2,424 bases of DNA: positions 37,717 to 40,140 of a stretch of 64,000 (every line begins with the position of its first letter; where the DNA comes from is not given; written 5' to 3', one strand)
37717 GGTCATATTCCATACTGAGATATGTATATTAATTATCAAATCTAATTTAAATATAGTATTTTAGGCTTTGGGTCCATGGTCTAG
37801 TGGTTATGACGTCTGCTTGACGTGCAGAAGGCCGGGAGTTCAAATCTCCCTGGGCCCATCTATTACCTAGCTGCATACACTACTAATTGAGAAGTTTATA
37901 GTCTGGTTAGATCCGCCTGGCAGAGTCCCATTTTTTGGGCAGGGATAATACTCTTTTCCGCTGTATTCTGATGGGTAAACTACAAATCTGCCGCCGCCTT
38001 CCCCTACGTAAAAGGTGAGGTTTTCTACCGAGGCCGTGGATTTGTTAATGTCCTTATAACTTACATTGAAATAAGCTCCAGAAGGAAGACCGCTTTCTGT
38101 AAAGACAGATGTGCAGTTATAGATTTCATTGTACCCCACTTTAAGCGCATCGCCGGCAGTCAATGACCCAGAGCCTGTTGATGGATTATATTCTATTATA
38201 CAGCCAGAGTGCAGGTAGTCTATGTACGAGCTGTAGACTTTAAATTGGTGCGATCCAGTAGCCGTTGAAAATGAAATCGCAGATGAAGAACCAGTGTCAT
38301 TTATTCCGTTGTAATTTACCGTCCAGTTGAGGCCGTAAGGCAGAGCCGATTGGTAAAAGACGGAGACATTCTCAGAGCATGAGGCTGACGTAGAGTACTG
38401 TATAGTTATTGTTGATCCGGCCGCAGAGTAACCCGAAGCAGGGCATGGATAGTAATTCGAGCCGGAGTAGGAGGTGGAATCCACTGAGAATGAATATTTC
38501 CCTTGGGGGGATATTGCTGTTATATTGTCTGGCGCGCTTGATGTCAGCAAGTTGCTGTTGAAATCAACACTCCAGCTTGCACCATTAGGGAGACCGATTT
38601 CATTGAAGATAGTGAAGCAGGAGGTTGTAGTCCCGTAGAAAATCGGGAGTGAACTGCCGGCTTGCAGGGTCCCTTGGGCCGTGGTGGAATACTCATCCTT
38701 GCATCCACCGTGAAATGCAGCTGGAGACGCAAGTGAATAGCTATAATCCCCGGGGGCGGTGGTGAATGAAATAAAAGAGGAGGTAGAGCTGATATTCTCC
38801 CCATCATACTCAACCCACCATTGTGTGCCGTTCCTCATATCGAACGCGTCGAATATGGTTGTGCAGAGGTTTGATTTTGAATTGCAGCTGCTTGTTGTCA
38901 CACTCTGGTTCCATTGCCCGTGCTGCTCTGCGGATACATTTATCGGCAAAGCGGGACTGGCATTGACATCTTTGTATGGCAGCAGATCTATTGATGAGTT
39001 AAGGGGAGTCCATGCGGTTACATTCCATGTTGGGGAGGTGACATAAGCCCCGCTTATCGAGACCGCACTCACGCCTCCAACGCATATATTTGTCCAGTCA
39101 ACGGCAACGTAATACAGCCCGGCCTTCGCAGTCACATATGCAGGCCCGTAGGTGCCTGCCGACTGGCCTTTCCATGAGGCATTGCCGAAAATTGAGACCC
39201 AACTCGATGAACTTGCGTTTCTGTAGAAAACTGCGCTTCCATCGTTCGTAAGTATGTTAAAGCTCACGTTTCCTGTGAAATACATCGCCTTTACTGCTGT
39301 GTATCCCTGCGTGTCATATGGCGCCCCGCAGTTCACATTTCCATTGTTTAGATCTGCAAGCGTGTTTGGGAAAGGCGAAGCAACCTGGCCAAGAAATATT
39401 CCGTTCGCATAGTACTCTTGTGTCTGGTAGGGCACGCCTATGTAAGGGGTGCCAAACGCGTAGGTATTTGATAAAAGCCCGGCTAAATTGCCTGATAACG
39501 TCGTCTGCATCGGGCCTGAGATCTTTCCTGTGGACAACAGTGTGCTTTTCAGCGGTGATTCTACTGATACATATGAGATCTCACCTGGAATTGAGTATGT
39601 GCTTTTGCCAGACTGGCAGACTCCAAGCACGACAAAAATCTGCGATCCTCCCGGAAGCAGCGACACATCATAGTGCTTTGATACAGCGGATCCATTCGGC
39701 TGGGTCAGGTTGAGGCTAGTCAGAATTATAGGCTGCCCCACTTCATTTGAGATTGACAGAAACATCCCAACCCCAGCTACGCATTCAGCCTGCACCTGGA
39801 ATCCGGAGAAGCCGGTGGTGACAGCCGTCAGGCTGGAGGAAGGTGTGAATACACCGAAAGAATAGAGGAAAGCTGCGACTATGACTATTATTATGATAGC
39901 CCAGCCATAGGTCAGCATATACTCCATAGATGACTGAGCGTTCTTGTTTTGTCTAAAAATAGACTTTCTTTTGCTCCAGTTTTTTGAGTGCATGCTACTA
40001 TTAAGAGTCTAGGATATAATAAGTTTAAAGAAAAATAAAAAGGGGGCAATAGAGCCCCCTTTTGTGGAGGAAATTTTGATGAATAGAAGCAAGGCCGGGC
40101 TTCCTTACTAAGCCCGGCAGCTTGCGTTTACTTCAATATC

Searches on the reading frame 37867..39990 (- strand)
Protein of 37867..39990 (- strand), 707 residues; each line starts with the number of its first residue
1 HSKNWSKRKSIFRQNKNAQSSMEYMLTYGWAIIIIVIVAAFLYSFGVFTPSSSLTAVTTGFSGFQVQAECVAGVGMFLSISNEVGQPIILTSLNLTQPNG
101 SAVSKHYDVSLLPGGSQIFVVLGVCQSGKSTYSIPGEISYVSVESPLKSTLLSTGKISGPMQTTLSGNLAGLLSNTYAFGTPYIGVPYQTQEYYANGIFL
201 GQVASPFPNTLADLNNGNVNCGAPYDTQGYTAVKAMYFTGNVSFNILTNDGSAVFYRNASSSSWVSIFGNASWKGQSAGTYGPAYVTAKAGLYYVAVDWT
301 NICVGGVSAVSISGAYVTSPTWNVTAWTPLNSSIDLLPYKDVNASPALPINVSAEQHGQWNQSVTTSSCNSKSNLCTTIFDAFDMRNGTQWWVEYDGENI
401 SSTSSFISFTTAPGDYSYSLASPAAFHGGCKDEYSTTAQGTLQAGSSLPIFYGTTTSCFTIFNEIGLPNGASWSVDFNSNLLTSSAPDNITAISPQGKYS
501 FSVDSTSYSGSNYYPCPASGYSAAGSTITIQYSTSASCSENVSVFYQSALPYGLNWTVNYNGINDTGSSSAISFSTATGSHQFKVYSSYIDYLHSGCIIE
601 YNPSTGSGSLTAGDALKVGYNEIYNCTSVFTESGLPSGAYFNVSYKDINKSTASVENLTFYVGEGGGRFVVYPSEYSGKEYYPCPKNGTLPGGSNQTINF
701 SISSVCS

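Call 16: search_protein_families(library=pfam, proteins=[window:37867-39990:-], max_evalue=1)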
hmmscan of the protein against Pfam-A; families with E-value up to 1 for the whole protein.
window:37867-39990:- (707 aa): 0 families
